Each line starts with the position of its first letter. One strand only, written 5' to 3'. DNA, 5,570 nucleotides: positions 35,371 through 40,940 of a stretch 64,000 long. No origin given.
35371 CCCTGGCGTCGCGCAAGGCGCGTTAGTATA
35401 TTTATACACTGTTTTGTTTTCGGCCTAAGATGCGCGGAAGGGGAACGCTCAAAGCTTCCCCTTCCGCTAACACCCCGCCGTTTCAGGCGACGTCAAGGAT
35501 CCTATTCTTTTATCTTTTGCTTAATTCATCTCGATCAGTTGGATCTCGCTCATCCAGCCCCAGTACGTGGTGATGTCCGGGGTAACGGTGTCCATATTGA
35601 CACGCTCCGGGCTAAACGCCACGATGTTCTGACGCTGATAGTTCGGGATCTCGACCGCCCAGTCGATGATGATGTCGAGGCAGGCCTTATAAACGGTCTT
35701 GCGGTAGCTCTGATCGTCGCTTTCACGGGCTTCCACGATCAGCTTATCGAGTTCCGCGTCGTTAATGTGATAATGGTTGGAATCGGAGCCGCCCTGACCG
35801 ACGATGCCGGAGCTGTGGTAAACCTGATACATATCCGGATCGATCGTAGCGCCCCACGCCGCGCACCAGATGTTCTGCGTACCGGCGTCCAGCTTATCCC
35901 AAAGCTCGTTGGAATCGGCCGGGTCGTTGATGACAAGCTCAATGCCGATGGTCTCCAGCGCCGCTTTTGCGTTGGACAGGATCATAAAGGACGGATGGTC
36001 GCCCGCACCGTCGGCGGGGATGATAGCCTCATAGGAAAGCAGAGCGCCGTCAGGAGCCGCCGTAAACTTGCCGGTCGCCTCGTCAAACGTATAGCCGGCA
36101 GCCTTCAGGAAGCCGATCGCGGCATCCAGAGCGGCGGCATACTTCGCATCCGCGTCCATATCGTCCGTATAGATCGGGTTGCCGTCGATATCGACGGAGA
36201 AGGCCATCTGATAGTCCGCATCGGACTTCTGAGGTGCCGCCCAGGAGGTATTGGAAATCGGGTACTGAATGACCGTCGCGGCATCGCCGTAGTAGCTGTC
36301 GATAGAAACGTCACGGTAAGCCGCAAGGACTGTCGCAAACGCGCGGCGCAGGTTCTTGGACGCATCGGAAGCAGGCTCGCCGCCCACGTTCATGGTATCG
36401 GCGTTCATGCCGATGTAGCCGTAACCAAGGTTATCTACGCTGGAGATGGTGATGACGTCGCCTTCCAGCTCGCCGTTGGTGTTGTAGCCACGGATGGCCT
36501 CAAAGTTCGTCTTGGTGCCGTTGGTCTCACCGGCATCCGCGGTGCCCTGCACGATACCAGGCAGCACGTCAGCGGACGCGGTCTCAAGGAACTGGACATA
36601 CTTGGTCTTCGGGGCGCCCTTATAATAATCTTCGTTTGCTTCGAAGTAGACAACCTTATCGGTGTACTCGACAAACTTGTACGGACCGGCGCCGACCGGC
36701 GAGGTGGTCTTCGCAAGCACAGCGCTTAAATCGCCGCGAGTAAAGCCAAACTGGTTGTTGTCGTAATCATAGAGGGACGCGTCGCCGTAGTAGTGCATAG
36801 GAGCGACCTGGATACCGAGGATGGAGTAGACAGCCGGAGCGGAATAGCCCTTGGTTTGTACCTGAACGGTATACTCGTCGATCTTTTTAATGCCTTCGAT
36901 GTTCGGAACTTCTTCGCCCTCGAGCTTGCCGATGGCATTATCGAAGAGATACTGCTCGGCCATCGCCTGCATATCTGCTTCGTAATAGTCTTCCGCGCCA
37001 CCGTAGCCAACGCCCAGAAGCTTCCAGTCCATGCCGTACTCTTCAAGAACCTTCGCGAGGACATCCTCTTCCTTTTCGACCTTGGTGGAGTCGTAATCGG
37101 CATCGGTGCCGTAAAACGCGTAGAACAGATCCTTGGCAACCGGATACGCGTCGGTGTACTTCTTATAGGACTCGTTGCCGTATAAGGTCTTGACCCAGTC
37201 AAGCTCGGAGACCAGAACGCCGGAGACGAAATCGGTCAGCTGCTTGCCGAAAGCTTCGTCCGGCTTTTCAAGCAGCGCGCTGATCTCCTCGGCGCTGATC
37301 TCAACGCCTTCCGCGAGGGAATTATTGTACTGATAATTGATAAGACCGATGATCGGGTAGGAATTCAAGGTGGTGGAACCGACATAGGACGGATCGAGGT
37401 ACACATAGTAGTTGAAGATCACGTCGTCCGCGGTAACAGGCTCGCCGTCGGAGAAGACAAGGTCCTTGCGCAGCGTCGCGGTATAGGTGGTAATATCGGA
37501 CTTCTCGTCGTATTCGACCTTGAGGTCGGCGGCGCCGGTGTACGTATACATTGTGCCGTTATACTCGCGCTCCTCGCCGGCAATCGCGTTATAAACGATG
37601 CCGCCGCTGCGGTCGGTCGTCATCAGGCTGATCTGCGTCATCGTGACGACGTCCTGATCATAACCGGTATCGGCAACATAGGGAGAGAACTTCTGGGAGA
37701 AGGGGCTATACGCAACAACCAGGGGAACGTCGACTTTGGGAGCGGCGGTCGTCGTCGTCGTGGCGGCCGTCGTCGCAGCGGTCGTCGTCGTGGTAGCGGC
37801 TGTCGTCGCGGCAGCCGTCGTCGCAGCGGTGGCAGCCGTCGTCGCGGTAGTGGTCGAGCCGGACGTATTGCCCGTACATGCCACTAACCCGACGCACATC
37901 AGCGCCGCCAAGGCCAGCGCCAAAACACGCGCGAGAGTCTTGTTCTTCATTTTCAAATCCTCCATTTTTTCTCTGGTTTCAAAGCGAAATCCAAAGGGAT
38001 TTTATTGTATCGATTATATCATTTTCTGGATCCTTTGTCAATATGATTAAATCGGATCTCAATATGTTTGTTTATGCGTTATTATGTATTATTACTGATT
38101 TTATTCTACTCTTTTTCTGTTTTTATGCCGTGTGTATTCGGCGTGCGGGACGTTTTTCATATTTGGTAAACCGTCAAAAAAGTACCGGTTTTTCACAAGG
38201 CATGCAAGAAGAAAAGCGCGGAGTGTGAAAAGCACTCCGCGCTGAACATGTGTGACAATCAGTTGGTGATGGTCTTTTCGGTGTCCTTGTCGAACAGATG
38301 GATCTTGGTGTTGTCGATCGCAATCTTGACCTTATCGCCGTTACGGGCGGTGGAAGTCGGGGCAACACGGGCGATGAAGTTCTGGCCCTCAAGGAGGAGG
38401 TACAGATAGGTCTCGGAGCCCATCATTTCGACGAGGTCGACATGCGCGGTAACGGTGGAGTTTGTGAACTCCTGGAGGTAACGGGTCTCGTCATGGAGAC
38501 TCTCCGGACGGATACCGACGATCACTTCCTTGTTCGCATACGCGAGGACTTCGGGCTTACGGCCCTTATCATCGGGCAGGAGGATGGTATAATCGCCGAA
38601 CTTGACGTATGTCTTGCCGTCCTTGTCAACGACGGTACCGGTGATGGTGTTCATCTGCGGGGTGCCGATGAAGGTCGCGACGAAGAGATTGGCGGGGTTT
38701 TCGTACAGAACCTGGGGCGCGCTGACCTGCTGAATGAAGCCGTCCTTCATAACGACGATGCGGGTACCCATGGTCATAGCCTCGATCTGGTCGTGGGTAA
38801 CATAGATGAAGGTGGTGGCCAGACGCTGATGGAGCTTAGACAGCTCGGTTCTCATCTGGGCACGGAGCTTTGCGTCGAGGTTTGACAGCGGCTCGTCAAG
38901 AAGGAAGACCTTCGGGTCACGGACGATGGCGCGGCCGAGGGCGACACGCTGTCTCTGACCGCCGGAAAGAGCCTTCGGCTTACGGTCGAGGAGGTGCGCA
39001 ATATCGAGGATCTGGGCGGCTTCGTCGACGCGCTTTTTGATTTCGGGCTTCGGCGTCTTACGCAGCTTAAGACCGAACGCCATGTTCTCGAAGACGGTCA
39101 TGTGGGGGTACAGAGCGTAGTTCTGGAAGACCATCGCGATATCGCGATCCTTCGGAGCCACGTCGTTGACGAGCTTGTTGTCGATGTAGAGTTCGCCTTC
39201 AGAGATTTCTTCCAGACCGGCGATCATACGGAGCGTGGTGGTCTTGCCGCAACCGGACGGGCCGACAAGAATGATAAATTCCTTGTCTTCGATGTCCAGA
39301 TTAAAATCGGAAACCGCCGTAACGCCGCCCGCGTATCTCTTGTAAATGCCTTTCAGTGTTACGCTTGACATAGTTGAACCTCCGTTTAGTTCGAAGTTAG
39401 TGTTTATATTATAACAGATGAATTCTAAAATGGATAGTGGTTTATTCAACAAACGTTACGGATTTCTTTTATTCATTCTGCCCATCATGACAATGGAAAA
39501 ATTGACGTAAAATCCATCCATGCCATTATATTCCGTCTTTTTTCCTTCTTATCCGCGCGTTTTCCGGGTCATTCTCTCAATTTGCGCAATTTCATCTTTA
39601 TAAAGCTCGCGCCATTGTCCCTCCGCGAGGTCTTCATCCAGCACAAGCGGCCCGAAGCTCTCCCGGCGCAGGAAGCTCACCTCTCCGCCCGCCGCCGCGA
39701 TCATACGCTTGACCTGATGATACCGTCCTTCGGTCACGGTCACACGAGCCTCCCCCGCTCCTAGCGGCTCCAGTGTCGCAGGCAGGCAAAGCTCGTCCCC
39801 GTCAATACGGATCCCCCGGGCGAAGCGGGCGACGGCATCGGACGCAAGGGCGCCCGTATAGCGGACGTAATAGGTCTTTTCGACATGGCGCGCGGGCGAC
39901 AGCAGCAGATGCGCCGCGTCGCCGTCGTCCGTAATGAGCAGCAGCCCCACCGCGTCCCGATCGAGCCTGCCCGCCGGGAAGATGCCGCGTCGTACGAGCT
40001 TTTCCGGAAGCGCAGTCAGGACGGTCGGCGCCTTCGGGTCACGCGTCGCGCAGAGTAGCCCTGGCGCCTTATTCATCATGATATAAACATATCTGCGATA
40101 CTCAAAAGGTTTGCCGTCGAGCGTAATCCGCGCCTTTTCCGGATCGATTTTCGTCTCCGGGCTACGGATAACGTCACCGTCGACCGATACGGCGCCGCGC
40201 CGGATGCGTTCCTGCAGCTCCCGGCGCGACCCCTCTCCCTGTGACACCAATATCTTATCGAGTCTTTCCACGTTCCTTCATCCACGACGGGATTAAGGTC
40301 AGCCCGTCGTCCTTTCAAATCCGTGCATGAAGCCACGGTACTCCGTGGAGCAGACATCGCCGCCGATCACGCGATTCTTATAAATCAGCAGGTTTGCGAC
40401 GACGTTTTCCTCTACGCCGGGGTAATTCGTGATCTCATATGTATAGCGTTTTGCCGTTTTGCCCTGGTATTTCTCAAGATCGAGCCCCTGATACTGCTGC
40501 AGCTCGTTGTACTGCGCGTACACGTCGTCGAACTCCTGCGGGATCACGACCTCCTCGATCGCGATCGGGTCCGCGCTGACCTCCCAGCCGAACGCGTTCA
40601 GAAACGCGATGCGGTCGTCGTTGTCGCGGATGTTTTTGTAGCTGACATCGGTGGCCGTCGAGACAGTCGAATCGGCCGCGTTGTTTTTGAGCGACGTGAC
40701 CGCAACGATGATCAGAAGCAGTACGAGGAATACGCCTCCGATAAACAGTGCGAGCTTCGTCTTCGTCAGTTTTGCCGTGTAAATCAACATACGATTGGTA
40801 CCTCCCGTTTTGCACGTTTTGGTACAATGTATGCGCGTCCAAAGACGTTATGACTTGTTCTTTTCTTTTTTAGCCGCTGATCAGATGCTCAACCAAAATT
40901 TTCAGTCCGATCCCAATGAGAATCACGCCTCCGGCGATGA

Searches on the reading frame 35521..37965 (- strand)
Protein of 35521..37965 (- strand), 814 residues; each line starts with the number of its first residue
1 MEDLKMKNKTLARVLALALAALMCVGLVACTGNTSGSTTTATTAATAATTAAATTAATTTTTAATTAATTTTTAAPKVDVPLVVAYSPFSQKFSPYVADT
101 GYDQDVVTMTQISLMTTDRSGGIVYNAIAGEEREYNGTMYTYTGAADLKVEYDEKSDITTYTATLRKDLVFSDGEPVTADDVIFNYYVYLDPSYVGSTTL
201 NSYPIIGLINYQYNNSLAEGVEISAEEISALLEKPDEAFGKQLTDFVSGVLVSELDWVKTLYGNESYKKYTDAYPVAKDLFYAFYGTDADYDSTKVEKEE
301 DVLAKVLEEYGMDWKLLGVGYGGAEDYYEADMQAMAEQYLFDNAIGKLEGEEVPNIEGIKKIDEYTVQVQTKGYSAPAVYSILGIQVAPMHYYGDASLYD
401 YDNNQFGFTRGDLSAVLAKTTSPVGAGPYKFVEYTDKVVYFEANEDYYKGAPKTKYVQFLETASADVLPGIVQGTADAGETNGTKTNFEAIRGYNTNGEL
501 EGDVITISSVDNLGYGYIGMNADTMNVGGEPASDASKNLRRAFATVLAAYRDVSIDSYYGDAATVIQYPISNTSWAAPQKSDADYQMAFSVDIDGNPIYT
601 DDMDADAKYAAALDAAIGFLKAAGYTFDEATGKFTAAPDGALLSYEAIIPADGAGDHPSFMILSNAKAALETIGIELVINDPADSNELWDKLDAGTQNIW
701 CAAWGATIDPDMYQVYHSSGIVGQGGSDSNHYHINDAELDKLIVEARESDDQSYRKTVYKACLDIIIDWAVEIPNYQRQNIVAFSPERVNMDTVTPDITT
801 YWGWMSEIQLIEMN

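Call 7: search_protein_families(library=pfam, proteins=[window:35521-37965:-], max_evalue=0.00001)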
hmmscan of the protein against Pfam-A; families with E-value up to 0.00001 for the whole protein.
window:35521-37965:- (814 aa): 1 family
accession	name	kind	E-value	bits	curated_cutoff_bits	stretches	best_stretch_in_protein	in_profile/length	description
PF00496.27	SBP_bac_5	-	4.2e-39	135.1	32.4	2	346-717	61-359/368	Bacterial extracellular solute-binding proteins, family 5 Middle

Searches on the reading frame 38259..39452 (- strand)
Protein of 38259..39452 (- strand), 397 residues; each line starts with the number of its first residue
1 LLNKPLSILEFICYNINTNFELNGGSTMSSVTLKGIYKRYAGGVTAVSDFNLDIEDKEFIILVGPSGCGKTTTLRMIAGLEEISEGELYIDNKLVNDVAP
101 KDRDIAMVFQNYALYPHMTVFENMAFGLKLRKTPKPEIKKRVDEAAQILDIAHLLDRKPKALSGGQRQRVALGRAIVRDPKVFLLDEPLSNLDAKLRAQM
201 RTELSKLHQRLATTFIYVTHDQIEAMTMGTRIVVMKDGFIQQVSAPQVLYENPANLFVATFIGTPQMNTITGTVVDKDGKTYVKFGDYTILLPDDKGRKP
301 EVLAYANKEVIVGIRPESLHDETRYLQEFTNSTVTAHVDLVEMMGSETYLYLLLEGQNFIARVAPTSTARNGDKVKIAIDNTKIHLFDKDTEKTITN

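Call 9: search_protein_families(library=padloc, proteins=[window:38259-39452:-], max_evalue=0.001)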
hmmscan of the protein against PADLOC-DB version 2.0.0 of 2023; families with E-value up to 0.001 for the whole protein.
window:38259-39452:- (397 aa): 7 families
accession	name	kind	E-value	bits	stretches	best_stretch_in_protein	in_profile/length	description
PDLC04135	mad3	-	7.4e-30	102.7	2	156-237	258-339/374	mads_3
PDLC04140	mad8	-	4.9e-10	37.4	1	39-254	9-246/314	mads_8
PDLC02980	AriA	-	1.3e-07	29.9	0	162-221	238-299/304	-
PDLC02914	ATPase-Toprim_I-B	-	1.4e-06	25.8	0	49-81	17-49/443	-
PDLC04213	HEC-02A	-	8.3e-05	20.3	0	49-110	16-76/337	-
PDLC02981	AriAB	-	0.0002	18.1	1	46-80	13-46/694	-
PDLC04164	AriA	-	0.00029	18.5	0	56-81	26-51/253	-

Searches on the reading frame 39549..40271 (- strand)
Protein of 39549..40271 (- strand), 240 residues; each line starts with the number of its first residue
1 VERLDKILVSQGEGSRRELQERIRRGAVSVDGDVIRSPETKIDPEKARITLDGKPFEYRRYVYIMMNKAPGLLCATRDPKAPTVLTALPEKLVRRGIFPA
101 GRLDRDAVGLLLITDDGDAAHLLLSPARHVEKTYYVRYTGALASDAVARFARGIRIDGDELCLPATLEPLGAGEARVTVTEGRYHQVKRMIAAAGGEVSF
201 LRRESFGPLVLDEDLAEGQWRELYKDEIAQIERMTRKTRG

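Call 91: search_protein_families(library=pfam, proteins=[window:39549-40271:-], max_evalue=0.00001)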
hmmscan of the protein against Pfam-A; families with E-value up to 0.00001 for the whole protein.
window:39549-40271:- (240 aa): 2 families
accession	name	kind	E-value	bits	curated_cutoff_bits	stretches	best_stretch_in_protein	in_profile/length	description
PF00849.27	PseudoU_synth_2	-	7.2e-16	59.2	26.8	1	63-193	2-152/152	RNA pseudouridylate synthase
PF01479.30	S4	-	4.3e-09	36.4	22.8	1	2-45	1-45/48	S4 domain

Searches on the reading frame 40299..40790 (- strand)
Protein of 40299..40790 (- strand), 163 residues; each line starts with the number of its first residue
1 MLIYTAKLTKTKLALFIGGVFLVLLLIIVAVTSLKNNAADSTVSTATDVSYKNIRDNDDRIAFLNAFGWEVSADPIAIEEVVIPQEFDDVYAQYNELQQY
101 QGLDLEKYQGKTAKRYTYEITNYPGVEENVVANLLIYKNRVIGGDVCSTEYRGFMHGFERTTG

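Call 91: search_protein_families(library=pfam, proteins=[window:40299-40790:-], max_evalue=0.00001)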
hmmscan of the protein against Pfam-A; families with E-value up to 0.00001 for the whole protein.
window:40299-40790:- (163 aa): 1 family
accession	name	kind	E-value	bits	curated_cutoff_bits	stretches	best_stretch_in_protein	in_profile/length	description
PF16112.10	DUF4830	-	8.1e-35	119.5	23.5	1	63-146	1-84/84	Domain of unknown function (DUF4830)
